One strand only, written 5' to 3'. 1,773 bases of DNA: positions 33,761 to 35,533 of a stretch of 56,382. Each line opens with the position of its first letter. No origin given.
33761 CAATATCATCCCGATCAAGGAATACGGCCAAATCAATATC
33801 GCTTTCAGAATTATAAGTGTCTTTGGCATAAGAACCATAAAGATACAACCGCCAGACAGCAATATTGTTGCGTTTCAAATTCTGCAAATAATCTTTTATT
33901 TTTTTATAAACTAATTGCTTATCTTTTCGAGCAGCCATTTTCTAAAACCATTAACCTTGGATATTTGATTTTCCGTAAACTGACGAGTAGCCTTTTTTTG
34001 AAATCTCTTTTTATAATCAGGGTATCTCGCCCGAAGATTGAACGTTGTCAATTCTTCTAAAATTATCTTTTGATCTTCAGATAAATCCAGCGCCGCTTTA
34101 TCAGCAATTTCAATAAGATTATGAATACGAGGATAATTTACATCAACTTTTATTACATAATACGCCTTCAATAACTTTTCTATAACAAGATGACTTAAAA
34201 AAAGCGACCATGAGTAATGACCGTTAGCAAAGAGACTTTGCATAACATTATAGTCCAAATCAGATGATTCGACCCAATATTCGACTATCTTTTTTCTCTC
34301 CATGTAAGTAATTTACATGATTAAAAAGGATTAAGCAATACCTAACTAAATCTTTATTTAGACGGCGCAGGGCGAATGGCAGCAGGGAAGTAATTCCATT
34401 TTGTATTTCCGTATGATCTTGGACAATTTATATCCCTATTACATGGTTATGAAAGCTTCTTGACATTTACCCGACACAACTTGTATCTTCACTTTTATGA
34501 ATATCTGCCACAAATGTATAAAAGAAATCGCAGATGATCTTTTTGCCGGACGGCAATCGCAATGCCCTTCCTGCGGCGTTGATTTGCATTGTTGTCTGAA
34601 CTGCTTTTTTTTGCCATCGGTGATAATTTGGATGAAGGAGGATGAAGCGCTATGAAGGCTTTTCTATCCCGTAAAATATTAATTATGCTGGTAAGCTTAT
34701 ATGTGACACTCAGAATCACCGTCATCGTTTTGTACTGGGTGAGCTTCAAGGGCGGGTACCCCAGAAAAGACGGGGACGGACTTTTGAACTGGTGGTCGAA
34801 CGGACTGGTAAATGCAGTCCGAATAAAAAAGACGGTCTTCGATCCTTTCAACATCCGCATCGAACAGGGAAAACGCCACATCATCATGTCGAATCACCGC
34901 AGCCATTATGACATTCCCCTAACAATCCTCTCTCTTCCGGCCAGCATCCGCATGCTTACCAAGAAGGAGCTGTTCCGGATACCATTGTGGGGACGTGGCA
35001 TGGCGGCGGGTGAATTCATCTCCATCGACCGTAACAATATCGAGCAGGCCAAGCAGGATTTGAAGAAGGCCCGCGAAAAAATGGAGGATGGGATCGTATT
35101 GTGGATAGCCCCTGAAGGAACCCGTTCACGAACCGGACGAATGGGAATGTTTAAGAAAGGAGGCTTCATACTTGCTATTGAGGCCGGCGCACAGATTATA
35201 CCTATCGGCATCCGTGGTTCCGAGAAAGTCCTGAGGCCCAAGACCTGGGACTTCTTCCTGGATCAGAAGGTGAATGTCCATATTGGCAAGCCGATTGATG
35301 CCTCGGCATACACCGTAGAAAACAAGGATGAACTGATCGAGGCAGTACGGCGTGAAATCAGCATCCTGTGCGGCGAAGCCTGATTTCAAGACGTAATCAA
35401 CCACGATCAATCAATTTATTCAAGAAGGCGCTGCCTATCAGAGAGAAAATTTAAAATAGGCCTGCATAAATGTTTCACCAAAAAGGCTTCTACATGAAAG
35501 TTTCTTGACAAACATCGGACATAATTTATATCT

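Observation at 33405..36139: Circularly permuted, decayed second copy of the unit [promoter + zinc-ribbon gene + repeat + arnD 3' end], with a HEPN/MNT pair where the intact copy has a MITE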

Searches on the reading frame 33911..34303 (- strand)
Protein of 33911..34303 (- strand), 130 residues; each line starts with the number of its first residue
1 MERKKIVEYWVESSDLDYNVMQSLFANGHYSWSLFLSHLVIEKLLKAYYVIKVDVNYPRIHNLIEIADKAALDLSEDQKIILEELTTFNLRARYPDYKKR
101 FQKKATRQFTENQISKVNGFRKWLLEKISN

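Call 4: search_protein_families(library=pfam, proteins=[window:33911-34303:-], max_evalue=0.01)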
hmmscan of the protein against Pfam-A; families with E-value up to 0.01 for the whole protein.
window:33911-34303:- (130 aa): 1 family
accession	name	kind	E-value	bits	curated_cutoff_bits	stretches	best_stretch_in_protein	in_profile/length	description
PF05168.19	HEPN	-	5.3e-18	65.7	22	1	7-126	1-115/117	HEPN domain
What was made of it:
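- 33911..34303 (-): HEPN-domain protein (putative toxin), intact. Overlaps MNT by 28 nt. PF05168 E 5e-18 (call 4).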

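Call 33: search_protein_families(library=ncbifam, proteins=[window:33911-34303:-], max_evalue=0.001)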
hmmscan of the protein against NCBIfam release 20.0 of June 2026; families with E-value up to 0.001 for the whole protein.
window:33911-34303:- (130 aa): 0 families

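Call 53: search_protein_families(library=padloc, proteins=[window:33911-34303:-], max_evalue=0.01)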
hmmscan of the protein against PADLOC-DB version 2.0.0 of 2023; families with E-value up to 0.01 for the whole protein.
window:33911-34303:- (130 aa): 0 families

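Call 54: find_homologous_proteins(query=window:33911-34303:-, max_evalue=1e-30)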
Query window:33911-34303:- (130 aa): 165 proteins with E <= 1e-30 among 390 candidates; the best 120 are listed.
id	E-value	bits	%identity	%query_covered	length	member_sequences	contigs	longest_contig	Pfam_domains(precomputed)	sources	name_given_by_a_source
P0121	1.2e-69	250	88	99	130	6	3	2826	PF05168.20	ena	-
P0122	5.7e-67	241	85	99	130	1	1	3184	PF05168.20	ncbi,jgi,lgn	-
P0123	1.3e-65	237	84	100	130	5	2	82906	PF05168.20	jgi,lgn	-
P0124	1.6e-65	237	85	100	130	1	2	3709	PF05168.20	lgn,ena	-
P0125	3.1e-65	236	85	100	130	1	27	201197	PF05168.20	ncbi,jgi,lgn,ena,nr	ncbi:MAG TPA: HEPN domain-containing protein [Smithella sp.]|nr:HEPN domain-containing protein [Smit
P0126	1.5e-64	234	83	100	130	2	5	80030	PF05168.20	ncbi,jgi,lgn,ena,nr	ncbi:MAG: HEPN domain-containing protein [Smithella sp.]|nr:HEPN domain-containing protein [Smithell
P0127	2.4e-58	214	80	100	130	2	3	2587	PF05168.20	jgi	jgi:HEPN domain-containing protein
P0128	8.2e-58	212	79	100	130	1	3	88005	PF05168.20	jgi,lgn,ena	-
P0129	3.1e-57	210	74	100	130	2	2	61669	PF05168.20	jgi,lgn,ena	-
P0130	2.0e-56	207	74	100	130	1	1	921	PF05168.20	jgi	jgi:HEPN domain-containing protein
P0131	3.1e-56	207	75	100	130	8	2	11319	PF05168.20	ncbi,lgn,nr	ncbi:MAG: HEPN domain-containing protein [Proteobacteria bacterium]|nr:HEPN domain-containing protei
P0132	3.4e-56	207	72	100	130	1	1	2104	PF05168.20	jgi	jgi:HEPN domain-containing protein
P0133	3.7e-56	206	75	99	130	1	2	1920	PF05168.20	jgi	jgi:HEPN domain-containing protein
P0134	3.7e-56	206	75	100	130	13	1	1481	PF05168.20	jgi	jgi:HEPN domain-containing protein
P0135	3.9e-56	206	74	99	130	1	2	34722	PF05168.20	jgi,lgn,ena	-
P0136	4.5e-56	206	73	100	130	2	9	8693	PF05168.20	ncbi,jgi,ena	-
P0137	1.4e-55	205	76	100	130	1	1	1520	PF05168.20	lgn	-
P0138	1.4e-55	205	72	100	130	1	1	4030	PF05168.20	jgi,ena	-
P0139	1.9e-55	204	70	98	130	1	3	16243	PF05168.20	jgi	-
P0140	2.1e-55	204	70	98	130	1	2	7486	PF05168.20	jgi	-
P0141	2.1e-55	204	70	98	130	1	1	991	PF05168.20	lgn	-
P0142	5.9e-55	203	72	100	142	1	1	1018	PF05168.20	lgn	-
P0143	1.1e-54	202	72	100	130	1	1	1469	PF05168.20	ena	-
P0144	1.4e-54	201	68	100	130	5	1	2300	PF05168.20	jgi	jgi:HEPN domain-containing protein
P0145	1.5e-54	201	73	100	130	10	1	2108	PF05168.20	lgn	-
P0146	1.8e-54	201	73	99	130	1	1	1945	PF05168.20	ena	-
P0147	1.9e-54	201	73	100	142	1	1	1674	PF05168.20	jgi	jgi:HEPN domain-containing protein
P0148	2.0e-54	201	71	100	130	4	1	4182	PF05168.20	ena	-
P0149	2.3e-54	201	75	100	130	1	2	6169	PF05168.20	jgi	jgi:HEPN domain-containing protein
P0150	2.5e-54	201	68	100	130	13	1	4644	PF05168.20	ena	-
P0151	2.8e-54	200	73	100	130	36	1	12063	PF05168.20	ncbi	-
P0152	3.0e-54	200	72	98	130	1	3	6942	PF05168.20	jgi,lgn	-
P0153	4.1e-54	200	72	99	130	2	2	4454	PF05168.20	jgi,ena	jgi:HEPN domain-containing protein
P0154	5.4e-54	199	73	98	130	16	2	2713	PF05168.20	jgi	jgi:HEPN domain-containing protein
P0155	1.2e-53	198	72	100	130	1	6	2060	PF05168.20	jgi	jgi:HEPN domain-containing protein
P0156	1.5e-53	198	68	100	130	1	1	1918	PF05168.20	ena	-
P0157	1.6e-53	198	71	100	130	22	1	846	PF05168.20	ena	-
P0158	1.9e-53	198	67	100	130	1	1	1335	PF05168.20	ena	-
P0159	2.6e-53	197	69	100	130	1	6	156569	PF05168.20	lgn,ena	-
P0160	2.7e-53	197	68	100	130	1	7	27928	PF05168.20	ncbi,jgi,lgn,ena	-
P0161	3.2e-53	197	67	98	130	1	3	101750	PF05168.20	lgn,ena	-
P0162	3.6e-53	197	72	100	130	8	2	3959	PF05168.20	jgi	jgi:HEPN domain-containing protein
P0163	4.2e-53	197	68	100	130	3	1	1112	PF05168.20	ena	-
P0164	7.0e-53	196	70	100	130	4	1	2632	PF05168.20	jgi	jgi:HEPN domain-containing protein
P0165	7.6e-53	196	72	100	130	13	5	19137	PF05168.20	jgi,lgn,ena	-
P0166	1.1e-52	195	71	98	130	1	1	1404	PF05168.20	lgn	-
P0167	1.5e-52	195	70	100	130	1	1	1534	PF05168.20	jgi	jgi:HEPN domain-containing protein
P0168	1.5e-52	195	68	100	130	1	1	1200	PF05168.20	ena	-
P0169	1.8e-52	195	68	98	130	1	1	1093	PF05168.20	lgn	-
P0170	2.3e-52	194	67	98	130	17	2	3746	PF05168.20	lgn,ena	-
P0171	3.5e-52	194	70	100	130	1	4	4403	PF05168.20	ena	-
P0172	5.4e-52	193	67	100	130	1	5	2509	PF05168.20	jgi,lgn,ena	-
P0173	1.1e-51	192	69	100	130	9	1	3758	PF05168.20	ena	-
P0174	1.7e-51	191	67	100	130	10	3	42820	PF05168.20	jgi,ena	-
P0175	2.5e-51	191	67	98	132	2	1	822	PF05168.20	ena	-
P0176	3.4e-51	190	66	98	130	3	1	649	PF05168.20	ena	-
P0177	8.6e-51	189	66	98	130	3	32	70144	PF05168.20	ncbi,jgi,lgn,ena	jgi:HEPN domain-containing protein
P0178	1.7e-50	188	68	100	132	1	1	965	PF05168.20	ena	-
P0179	2.2e-50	188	70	100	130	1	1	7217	PF05168.20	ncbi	-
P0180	6.5e-50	186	69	100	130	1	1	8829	PF05168.20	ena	-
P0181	4.5e-49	184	64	100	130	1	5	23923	PF05168.20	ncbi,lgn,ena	ncbi:MAG: HEPN domain-containing protein [Syntrophales bacterium]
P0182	1.7e-48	182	74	88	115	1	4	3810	PF05168.20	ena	-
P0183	3.7e-48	181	63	100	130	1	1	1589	PF05168.20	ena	-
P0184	5.7e-48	180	77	85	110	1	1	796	PF05168.20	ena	-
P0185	5.9e-48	180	61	100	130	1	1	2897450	PF05168.20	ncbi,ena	-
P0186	5.2e-47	177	58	100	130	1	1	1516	PF05168.20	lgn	-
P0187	9.9e-47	176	60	99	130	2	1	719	PF05168.20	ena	-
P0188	1.5e-46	175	59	100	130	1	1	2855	PF05168.20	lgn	-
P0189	3.5e-46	174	58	100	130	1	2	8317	PF05168.20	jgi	jgi:HEPN domain-containing protein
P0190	9.3e-46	173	58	100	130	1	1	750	PF05168.20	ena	-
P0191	1.7e-45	172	61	98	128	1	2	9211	PF05168.20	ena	-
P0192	2.9e-45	171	59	100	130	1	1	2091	PF05168.20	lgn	-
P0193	7.0e-45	170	58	100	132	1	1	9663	PF05168.20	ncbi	ncbi:MAG: HEPN domain-containing protein [Planctomycetota bacterium]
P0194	7.6e-45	170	58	100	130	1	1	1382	PF05168.20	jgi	-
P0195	8.5e-45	170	60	98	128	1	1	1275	PF05168.20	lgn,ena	-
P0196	2.8e-44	168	69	94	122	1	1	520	PF05168.20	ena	-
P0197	5.3e-44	167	60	97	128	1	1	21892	PF05168.20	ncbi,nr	ncbi:MAG: HEPN domain-containing protein [Deltaproteobacteria bacterium]|nr:HEPN domain-containing p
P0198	6.9e-44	167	57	99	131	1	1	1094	PF05168.20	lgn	-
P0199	7.8e-44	167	58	100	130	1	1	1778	PF05168.20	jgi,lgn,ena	-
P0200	8.3e-44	167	58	100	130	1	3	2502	PF05168.20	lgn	-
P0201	1.7e-43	166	59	98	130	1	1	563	PF05168.20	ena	-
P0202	2.3e-43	165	57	99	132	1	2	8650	PF05168.20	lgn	-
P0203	2.8e-43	165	57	98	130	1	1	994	PF05168.20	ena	-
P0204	4.4e-43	164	59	98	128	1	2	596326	PF05168.20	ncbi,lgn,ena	-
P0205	8.1e-43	163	59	98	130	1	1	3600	PF05168.20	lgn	-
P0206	1.0e-42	163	75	82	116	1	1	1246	PF05168.20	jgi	-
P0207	1.1e-42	163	55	100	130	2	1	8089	PF05168.20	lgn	-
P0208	1.9e-42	162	79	78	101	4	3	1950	PF05168.20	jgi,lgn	jgi:HEPN domain-containing protein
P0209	4.0e-42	161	57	99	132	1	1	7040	PF05168.20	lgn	-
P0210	6.8e-42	160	56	98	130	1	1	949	PF05168.20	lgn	-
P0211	9.9e-42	160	59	98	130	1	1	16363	PF05168.20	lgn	-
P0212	5.3e-41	158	57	92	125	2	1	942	PF05168.20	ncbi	-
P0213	1.7e-40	156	75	75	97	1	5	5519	PF05168.20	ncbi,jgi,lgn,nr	ncbi:MAG: HEPN domain-containing protein [Deltaproteobacteria bacterium]|nr:HEPN domain-containing p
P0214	3.0e-39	152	55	98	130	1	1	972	PF05168.20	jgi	jgi:HEPN domain-containing protein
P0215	4.1e-39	151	55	92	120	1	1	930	PF05168.20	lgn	-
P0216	6.0e-39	151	65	88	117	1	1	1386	PF05168.20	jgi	jgi:HEPN domain-containing protein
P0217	1.0e-38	150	55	95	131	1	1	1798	PF05168.20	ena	-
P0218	1.6e-38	150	55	95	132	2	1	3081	PF05168.20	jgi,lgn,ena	-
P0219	3.6e-38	148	54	98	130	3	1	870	PF05168.20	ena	-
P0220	5.2e-38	148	52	98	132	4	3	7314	PF05168.20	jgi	-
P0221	7.9e-38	147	52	98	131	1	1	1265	PF05168.20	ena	-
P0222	1.0e-37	147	54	95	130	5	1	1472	PF05168.20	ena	-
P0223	1.9e-37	146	61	92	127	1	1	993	PF05168.20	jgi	jgi:HEPN domain-containing protein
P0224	3.1e-37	145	52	98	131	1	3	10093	PF05168.20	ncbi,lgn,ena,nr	ncbi:MAG: HEPN domain-containing protein [Candidatus Cloacimonetes bacterium]|nr:HEPN domain-contain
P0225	6.1e-37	144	55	98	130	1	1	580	PF05168.20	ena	-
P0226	6.2e-37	144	52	100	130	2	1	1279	PF05168.20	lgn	-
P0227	7.2e-37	144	52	95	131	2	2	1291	PF05168.20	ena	-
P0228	8.0e-37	144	50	100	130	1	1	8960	PF05168.20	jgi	jgi:HEPN domain-containing protein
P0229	1.6e-36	143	59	83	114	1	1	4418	PF05168.20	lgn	-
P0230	2.1e-36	143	53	95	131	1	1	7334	PF05168.20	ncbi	-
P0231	3.3e-36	142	51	98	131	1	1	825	PF05168.20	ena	-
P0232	6.2e-36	141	51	98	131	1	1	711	PF05168.20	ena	-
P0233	7.0e-36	141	50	98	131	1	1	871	PF05168.20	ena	-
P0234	9.0e-36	141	54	95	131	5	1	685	PF05168.20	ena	-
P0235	1.1e-35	140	51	96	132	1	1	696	PF05168.20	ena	-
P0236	2.3e-35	139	56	89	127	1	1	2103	PF05168.20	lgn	-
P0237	2.7e-35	139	49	98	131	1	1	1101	PF05168.20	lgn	-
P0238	9.3e-35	137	48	98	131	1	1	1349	PF05168.20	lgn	-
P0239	1.2e-34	137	70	74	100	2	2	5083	PF05168.20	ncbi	-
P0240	1.3e-34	137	51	95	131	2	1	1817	PF05168.20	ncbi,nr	ncbi:MAG: HEPN domain-containing protein [Spirochaetes bacterium]|nr:HEPN domain-containing protein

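Call 55: find_encoding_contigs(protein=P0125, flank=5000, max_places=4)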
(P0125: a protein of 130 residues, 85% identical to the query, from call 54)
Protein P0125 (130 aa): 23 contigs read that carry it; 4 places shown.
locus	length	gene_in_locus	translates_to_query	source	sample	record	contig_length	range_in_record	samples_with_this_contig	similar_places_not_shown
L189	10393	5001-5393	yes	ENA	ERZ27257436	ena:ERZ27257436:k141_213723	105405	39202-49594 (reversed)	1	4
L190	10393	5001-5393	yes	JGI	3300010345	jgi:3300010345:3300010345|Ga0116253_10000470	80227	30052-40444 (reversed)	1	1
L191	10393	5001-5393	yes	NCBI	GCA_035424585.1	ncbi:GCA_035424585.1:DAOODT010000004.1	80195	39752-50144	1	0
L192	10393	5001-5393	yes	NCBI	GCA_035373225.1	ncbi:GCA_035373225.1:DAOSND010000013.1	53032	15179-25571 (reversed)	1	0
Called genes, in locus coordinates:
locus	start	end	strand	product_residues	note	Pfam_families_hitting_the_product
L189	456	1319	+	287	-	PF00106:adh_short, PF08659:KR, PF13561:adh_short_C2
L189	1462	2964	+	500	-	PF13231:PMT_2 (weak), PF00515:TPR_1, PF07719:TPR_2 (weak), PF13181:TPR_8 (faint), PF13431:TPR_17 (faint), PF13432:TPR_16 (faint), PF13414:TPR_11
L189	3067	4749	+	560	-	PF00999:Na_H_Exchanger, PF02254:TrkA_N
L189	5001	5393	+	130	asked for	PF05168:HEPN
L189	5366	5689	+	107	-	PF01909:NTP_transf_2, PF18765:Polbeta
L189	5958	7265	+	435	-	PF00041:fn3 (weak), PF13620:CarboxypepD_reg, PF13715:CarbopepD_reg_2 (weak), PF17210:SdrD_B, PF17802:SpaA (faint), PF22904:NOMO1-like_2nd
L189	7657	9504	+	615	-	PF00501:AMP-binding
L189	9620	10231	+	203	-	PF14512:TM1586_NiRdase (faint), PF00881:Nitroreductase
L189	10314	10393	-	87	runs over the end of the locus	PF04359:DUF493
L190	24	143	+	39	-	-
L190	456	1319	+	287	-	PF00106:adh_short, PF08659:KR, PF13561:adh_short_C2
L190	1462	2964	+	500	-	PF13231:PMT_2 (weak), PF00515:TPR_1, PF07719:TPR_2 (weak), PF13181:TPR_8 (faint), PF13431:TPR_17 (faint), PF13432:TPR_16 (faint), PF13414:TPR_11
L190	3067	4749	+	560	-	PF00999:Na_H_Exchanger, PF02254:TrkA_N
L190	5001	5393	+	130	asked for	PF05168:HEPN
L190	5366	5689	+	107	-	PF01909:NTP_transf_2, PF18765:Polbeta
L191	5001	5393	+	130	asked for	PF05168:HEPN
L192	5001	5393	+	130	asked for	PF05168:HEPN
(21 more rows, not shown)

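Call 56: find_encoding_contigs(protein=P0126, flank=5000, max_places=3)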
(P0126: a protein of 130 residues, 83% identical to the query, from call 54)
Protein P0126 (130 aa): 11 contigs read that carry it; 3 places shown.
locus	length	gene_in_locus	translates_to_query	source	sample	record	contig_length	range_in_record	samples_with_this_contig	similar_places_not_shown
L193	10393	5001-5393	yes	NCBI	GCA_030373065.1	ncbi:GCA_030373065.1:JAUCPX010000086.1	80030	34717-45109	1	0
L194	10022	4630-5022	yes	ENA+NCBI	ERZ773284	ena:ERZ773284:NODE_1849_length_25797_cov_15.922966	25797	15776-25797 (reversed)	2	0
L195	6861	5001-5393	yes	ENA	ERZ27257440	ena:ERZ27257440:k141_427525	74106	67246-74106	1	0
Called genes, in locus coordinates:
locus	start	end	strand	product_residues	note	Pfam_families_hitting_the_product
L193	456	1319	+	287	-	PF00106:adh_short, PF08659:KR, PF13561:adh_short_C2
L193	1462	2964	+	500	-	PF13231:PMT_2 (weak), PF00515:TPR_1, PF07719:TPR_2 (weak), PF13181:TPR_8 (faint), PF13431:TPR_17 (faint), PF13432:TPR_16 (faint), PF13414:TPR_11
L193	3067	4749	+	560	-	PF00999:Na_H_Exchanger, PF02254:TrkA_N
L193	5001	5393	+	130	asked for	PF05168:HEPN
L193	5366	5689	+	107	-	PF01909:NTP_transf_2, PF18765:Polbeta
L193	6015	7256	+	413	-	PF00041:fn3 (weak), PF13620:CarboxypepD_reg, PF13715:CarbopepD_reg_2 (weak), PF17210:SdrD_B, PF17802:SpaA (faint), PF22904:NOMO1-like_2nd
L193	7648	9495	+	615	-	PF00501:AMP-binding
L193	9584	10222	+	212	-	PF14512:TM1586_NiRdase (faint), PF00881:Nitroreductase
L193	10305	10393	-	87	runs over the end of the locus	PF04359:DUF493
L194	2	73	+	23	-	?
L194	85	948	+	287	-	PF00106:adh_short, PF08659:KR, PF13561:adh_short_C2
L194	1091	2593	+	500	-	PF13231:PMT_2 (weak), PF00515:TPR_1, PF07719:TPR_2 (weak), PF13181:TPR_8 (faint), PF13431:TPR_17 (faint), PF13432:TPR_16 (faint), PF13414:TPR_11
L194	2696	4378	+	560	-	PF00999:Na_H_Exchanger, PF02254:TrkA_N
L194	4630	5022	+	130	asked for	PF05168:HEPN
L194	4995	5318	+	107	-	PF01909:NTP_transf_2, PF18765:Polbeta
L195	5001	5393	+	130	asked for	PF05168:HEPN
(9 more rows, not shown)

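Call 57: find_encoding_contigs(protein=P0123, flank=5000, max_places=3)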
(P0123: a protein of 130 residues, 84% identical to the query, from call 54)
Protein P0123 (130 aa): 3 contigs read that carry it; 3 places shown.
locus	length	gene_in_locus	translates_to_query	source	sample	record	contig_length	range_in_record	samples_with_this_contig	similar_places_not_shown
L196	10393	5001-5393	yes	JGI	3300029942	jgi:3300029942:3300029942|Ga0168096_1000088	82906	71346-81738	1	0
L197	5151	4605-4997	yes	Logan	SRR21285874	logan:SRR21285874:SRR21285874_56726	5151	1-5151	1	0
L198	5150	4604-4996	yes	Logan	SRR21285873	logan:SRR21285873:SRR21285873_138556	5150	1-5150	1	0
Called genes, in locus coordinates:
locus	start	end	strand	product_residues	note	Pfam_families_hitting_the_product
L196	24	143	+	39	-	-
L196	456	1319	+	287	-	PF00106:adh_short, PF08659:KR, PF13561:adh_short_C2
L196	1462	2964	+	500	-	PF13231:PMT_2 (weak), PF00515:TPR_1, PF07719:TPR_2 (weak), PF13181:TPR_8 (faint), PF13431:TPR_17 (faint), PF13432:TPR_16 (faint), PF13414:TPR_11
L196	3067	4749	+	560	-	PF00999:Na_H_Exchanger, PF02254:TrkA_N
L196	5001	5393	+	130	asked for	PF05168:HEPN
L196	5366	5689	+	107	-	PF01909:NTP_transf_2, PF18765:Polbeta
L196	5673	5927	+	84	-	-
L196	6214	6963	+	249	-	PF03472:Autoind_bind, PF00196:GerE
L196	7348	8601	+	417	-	-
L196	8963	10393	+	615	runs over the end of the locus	PF00501:AMP-binding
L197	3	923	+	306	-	?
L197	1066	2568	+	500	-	PF13231:PMT_2 (weak), PF00515:TPR_1, PF07719:TPR_2 (weak), PF13181:TPR_8 (faint), PF13431:TPR_17 (faint), PF13432:TPR_16 (faint), PF13414:TPR_11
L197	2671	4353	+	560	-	PF00999:Na_H_Exchanger, PF02254:TrkA_N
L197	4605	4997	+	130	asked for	PF05168:HEPN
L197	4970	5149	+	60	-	?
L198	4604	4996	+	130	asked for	PF05168:HEPN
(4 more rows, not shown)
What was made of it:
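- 33911..34303 (-): 83-85% aa homologues sit at a different Smithella locus (calls 54-57).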

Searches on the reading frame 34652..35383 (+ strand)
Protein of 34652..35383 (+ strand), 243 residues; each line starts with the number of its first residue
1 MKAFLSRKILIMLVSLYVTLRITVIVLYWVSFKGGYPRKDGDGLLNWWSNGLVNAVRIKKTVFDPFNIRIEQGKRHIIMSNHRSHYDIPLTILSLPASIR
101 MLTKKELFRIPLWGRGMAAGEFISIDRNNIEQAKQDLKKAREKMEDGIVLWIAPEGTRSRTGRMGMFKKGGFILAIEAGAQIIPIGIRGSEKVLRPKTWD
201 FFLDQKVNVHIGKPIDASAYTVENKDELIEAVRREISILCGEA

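Call 4: search_protein_families(library=pfam, proteins=[window:34652-35383:+], max_evalue=0.01)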
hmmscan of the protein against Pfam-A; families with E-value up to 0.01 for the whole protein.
window:34652-35383:+ (243 aa): 1 family
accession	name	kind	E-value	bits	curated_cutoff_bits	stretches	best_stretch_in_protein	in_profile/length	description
PF01553.26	Acyltransferase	-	7.1e-29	100.7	23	1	70-187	10-131/132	Acyltransferase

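Call 26: find_related_loci(query=window:34652-35380:+, collection=metagenome_contigs, flank=10000)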
Query window:34652-35380:+ (243 aa) in metagenome_contigs; peptide patterns used: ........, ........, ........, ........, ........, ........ (x = any residue, [..] = any of these).
295 stretches matched a pattern; 145 encode a relative of the query (tblastn E <= 1e-3); the best 80 are kept; 80 distinct loci.
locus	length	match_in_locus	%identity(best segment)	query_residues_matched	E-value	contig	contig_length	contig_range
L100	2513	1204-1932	92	1-243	6e-160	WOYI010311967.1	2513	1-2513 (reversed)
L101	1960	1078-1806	90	1-243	2e-157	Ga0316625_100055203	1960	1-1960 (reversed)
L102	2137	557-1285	91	1-243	2e-156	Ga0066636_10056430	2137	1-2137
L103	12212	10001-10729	89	1-243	4e-145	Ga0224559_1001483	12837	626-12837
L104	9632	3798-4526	88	1-243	8e-144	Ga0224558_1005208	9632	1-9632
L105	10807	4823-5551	88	1-243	2e-143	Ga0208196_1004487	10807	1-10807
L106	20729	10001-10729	88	1-243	2e-143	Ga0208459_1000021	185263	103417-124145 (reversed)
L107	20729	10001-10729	88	1-243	2e-143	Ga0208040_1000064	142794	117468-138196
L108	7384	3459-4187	88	1-243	6e-143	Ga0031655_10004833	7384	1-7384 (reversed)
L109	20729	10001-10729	87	1-243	1e-142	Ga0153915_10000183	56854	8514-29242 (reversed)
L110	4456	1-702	90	10-243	3e-143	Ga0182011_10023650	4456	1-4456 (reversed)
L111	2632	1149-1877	86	1-243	2e-148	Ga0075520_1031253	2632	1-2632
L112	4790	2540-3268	86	1-243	3e-142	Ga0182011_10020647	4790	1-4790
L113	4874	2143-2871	84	1-243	4e-142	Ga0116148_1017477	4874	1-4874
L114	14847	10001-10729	86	1-243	2e-140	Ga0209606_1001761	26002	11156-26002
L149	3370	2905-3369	92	1-155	5e-92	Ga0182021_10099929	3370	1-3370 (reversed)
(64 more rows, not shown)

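Call 33: search_protein_families(library=ncbifam, proteins=[window:34652-35383:+], max_evalue=0.001)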
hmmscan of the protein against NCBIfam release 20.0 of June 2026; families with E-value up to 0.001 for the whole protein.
window:34652-35383:+ (243 aa): 7 families
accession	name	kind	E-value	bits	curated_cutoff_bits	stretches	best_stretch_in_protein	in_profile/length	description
TIGR00530.1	AGP_acyltrn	subfamily_domain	4.2e-28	97.7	102.95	1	70-187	12-129/130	1-acylglycerol-3-phosphate O-acyltransferase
NF011593.0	PRK15018.1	equivalog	3.6e-15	56.4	501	1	75-233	66-222/245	1-acylglycerol-3-phosphate O-acyltransferase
NF006386.0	PRK08633.1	equivalog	5.6e-12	44.2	1221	1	76-228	443-599/1147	acyl-[ACP]--phospholipid O-acyltransferase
NF052553.1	LyOrLpactfOlsABRUA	equivalog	8.6e-07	28.4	300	1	70-170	61-159/263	lyso-ornithine lipid O-acyltransferase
NF005291.0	PRK06814.1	equivalog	7.4e-06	24.1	1349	1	71-193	451-569/1140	acyl-[ACP]--phospholipid O-acyltransferase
NF058536.1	LPAAT_acyl_YihG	equivalog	1.7e-05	24.2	260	1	13-142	15-153/290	1-acylglycerol-3-phosphate O-acyltransferase, YihG family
NF010621.0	PRK14014.1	domain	3e-05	23.2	186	1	10-141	17-157/301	acetyltransferase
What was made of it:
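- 34627..35450 (+): plsC cassette (gene 34652-35383). A ~0.82-kb copy of a Smithella chromosomal acyltransferase gene with its RBS and 3' flank, preceded by ~15 nt of filler (34612-34626). PF01553 and TIGR00530 (calls 4, 33).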

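Call 47: search_protein_families(library=pfam, proteins=[L149:1358-2506:+], max_evalue=0.001)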
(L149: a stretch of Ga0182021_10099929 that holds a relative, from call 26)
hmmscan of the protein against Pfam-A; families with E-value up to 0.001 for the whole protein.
L149:1358-2506:+ (382 aa): 1 family
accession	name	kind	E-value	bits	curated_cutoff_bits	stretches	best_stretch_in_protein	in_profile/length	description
PF07007.17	LprI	-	4.3e-05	24.3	22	1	27-104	1-106/106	Lysozyme inhibitor LprI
